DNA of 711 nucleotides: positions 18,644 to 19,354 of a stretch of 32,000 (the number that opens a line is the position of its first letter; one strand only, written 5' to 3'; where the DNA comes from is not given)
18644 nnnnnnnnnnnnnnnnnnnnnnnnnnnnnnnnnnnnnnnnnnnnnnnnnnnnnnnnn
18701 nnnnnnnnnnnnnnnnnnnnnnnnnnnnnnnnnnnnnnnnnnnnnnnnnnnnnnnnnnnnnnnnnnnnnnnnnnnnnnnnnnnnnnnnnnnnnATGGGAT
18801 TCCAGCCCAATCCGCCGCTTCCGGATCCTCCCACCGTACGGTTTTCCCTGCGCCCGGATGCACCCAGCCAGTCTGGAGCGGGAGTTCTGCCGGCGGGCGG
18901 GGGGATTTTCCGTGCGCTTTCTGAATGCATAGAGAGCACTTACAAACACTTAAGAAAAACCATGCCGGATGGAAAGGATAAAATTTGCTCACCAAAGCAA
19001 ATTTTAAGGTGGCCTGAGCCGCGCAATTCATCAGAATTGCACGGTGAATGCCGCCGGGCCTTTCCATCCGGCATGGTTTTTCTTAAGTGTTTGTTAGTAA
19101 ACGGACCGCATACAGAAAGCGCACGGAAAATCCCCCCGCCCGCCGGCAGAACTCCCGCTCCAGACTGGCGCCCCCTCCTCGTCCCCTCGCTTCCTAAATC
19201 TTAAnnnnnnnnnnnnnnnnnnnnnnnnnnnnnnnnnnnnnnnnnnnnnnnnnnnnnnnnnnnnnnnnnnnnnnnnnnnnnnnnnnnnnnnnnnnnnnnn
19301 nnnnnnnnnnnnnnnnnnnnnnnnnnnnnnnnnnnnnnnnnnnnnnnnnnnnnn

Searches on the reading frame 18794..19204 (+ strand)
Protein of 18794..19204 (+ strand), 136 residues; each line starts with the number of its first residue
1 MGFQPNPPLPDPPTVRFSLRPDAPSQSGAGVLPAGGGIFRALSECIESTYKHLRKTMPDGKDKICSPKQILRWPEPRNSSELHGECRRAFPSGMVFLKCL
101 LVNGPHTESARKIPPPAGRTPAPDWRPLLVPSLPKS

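Call 64: find_homologous_proteins(query=window:18794-19204:+, max_evalue=0.001)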
Query window:18794-19204:+ (136 aa): 1 proteins with E <= 0.001 among 32 candidates.
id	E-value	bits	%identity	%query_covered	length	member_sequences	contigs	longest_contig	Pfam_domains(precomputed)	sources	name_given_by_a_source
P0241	1.6e-87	309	100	100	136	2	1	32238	-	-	-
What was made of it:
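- Tried and rejected: A protein search with the 136-aa ORF that covers C, meant to fish out other copies, found only itself (call 64).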
